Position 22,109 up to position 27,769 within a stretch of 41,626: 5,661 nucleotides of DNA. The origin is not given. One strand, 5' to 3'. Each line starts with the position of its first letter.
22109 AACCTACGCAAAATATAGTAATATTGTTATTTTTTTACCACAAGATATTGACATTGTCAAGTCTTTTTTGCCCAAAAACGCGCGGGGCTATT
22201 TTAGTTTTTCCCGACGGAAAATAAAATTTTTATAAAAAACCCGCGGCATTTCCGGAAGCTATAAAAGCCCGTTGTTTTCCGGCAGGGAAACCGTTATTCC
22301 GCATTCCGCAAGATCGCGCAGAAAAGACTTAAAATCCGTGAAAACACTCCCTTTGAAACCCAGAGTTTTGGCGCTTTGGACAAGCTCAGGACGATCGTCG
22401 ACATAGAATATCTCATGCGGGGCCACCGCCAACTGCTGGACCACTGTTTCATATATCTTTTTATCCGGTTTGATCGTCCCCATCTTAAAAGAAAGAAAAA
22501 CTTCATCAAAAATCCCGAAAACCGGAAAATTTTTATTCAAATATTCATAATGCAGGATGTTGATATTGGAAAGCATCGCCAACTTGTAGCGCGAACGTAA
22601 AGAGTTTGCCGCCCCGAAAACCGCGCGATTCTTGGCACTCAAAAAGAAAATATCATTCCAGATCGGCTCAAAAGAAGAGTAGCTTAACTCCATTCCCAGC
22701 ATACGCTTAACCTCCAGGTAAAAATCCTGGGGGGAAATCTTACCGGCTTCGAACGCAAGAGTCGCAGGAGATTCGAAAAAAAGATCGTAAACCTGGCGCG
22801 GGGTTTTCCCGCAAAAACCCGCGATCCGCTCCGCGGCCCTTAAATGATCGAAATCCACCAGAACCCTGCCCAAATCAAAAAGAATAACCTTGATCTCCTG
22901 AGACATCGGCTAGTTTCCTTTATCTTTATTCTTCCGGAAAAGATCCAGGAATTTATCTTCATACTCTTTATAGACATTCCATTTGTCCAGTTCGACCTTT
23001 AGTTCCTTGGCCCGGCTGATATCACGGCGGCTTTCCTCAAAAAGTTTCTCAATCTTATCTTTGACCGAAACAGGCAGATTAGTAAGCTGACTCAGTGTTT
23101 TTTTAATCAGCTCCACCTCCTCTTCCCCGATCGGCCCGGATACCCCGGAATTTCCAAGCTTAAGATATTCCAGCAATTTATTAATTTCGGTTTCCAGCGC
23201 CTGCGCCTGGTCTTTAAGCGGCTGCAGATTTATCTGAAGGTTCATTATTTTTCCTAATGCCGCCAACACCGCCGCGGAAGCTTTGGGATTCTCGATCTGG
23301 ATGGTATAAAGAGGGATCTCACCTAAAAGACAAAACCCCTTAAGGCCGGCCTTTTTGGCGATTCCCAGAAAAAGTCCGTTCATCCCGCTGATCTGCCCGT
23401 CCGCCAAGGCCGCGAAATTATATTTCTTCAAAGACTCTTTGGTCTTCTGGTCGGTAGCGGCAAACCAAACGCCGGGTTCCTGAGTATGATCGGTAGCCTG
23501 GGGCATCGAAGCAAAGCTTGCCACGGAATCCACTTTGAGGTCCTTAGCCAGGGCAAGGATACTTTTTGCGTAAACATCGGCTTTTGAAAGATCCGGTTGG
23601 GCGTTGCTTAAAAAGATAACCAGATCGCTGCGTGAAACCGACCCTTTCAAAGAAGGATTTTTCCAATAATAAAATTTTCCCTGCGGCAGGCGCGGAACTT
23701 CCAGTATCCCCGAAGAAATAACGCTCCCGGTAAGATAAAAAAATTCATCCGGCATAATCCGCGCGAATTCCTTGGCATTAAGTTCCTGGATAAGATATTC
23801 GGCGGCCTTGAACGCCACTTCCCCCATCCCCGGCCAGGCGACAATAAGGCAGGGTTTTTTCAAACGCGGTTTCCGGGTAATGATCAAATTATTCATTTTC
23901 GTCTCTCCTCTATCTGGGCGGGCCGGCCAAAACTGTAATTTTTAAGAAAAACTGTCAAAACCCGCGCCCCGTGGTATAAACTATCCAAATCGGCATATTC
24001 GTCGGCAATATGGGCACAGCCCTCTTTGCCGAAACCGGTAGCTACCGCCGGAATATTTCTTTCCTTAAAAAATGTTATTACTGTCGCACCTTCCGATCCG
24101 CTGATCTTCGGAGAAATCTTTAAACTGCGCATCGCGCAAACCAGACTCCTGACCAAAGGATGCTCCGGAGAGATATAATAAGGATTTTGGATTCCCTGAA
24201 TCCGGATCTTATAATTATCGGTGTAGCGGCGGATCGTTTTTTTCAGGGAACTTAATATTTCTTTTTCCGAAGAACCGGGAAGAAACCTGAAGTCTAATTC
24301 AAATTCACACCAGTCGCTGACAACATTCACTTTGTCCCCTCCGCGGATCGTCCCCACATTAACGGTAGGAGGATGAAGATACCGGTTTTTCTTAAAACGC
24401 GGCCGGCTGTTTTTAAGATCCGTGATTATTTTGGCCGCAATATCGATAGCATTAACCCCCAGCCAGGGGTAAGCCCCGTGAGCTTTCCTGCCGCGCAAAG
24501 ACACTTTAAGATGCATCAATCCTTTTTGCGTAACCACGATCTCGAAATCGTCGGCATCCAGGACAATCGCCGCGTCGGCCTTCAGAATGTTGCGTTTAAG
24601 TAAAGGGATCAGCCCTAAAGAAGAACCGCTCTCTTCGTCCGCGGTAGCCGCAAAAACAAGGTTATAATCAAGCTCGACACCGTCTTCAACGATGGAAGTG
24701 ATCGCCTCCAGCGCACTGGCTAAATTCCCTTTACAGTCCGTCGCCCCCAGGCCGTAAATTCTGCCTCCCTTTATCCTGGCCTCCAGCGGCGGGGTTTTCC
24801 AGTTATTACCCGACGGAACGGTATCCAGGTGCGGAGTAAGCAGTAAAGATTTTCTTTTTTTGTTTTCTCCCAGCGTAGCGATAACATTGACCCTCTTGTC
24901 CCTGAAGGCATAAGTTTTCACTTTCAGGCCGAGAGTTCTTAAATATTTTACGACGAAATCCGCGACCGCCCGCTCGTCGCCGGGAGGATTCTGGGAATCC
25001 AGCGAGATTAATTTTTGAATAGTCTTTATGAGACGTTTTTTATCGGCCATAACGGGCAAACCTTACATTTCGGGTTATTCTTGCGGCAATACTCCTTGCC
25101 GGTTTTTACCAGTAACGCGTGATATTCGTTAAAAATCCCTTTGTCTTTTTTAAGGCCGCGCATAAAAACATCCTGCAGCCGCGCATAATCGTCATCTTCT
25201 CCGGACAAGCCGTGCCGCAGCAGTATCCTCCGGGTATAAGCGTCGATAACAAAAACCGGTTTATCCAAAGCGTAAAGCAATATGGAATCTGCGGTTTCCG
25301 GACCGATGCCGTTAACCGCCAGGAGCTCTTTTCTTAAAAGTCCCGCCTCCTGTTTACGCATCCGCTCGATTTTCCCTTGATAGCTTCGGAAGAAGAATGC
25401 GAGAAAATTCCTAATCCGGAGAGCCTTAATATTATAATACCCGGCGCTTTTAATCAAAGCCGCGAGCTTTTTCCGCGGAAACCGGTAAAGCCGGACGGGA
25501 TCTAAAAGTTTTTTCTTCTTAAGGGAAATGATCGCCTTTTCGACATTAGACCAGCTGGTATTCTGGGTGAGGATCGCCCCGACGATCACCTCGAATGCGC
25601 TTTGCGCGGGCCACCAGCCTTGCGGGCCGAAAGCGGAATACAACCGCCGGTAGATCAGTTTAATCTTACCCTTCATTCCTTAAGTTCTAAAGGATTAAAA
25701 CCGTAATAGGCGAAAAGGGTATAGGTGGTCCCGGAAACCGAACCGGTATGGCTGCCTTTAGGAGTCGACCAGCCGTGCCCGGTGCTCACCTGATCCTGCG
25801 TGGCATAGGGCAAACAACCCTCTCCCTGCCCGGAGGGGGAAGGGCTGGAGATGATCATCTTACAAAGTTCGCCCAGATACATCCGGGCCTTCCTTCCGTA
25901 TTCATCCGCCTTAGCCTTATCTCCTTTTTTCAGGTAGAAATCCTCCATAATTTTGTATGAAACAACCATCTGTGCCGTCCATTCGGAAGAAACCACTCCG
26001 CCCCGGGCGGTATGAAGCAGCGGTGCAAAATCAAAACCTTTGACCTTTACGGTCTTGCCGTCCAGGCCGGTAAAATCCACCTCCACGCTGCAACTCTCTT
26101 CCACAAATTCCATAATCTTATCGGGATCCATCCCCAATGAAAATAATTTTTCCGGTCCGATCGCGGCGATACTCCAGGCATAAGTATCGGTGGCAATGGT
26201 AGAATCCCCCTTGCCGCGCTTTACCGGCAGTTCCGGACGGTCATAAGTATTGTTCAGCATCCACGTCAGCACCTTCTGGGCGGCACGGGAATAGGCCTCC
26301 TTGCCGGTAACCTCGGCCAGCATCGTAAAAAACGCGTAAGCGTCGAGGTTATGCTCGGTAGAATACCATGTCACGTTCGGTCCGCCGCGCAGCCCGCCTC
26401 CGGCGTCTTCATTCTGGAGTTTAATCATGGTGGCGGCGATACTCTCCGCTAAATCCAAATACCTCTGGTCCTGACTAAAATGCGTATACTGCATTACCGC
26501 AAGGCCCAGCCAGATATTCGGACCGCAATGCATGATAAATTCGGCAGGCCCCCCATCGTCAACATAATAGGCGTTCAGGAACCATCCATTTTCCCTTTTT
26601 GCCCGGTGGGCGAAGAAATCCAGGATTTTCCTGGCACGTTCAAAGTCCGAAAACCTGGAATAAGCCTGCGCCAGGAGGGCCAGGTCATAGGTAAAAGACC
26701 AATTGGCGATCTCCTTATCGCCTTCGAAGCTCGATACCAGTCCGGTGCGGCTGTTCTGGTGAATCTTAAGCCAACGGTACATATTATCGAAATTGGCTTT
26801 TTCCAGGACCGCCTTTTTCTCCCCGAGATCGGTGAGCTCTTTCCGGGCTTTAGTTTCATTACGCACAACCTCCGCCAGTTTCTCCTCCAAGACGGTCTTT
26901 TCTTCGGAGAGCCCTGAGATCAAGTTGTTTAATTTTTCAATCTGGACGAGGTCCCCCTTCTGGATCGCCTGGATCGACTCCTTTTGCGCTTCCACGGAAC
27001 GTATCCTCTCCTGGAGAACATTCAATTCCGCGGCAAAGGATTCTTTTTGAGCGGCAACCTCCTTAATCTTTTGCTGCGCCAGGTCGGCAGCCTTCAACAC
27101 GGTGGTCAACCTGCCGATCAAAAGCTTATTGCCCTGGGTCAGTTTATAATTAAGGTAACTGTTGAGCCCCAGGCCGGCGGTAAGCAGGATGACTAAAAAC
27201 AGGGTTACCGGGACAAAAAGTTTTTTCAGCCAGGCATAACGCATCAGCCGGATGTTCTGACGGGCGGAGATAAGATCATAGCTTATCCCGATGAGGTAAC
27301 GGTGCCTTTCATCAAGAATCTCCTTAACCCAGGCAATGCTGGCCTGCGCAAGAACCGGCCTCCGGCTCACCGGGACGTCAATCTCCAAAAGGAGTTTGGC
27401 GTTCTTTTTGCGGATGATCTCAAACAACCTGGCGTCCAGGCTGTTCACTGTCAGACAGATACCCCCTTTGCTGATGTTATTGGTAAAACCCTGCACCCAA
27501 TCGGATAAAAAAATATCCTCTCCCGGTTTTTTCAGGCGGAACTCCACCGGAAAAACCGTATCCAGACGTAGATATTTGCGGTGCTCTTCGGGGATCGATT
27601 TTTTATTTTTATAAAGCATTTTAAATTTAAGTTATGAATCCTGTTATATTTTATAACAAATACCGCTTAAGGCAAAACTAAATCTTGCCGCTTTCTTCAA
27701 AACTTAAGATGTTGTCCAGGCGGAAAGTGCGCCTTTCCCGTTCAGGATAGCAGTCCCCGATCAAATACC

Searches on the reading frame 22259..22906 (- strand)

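Call 66: search_protein_families(library=pfam, proteins=[window:22259-22906:-], max_evalue=0.00001)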
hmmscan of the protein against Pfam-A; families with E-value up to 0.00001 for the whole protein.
window:22259-22906:- (215 aa): 2 families
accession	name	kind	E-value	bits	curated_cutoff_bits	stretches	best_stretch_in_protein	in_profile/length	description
PF00702.32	Hydrolase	-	4.8e-10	40.6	26.4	1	91-183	99-191/191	haloacid dehalogenase-like hydrolase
PF13419.12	HAD_2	-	2.4e-08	34.8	23.8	1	105-185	94-174/178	Haloacid dehalogenase-like hydrolase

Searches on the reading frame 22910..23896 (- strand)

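Call 66: search_protein_families(library=pfam, proteins=[window:22910-23896:-], max_evalue=0.00001)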
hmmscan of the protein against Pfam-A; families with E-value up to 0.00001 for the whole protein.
window:22910-23896:- (328 aa): 1 family
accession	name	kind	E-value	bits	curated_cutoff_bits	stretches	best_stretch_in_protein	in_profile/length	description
PF09754.15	PAC2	-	7.4e-37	127.7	25.8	1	17-241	1-214/215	PAC2 family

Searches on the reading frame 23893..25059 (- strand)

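Call 66: search_protein_families(library=pfam, proteins=[window:23893-25059:-], max_evalue=0.00001)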
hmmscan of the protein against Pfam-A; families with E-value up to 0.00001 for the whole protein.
window:23893-25059:- (388 aa): 3 families
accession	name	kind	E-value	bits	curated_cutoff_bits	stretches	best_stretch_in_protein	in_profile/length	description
PF01546.33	Peptidase_M20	-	3.4e-30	106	24.6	1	74-373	2-205/206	Peptidase family M20/M25/M40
PF07687.19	M20_dimer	-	4.6e-24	84.9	21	1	177-282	2-105/107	Peptidase dimerisation domain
PF04389.22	Peptidase_M28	-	1.1e-07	32.2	21.3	1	58-145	1-69/193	Peptidase family M28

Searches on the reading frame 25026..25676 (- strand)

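Call 66: search_protein_families(library=pfam, proteins=[window:25026-25676:-], max_evalue=0.00001)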
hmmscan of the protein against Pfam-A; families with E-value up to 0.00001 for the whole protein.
window:25026-25676:- (216 aa): 2 families
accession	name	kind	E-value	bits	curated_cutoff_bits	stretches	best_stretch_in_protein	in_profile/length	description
PF00730.31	HhH-GPD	-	2.4e-13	50.8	26.2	1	32-173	1-104/108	HhH-GPD superfamily base excision DNA repair protein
PF00633.29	HHH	-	9.6e-06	25.6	24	0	115-135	10-30/30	Helix-hairpin-helix motif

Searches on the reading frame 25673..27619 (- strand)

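Call 66: search_protein_families(library=pfam, proteins=[window:25673-27619:-], max_evalue=0.00001)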
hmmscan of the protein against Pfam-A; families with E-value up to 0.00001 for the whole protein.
window:25673-27619:- (648 aa): 1 family
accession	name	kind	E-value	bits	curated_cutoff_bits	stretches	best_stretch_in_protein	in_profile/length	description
PF03663.20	Glyco_hydro_76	-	4.4e-07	30.2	25.9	1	369-469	90-202/366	Glycosyl hydrolase family 76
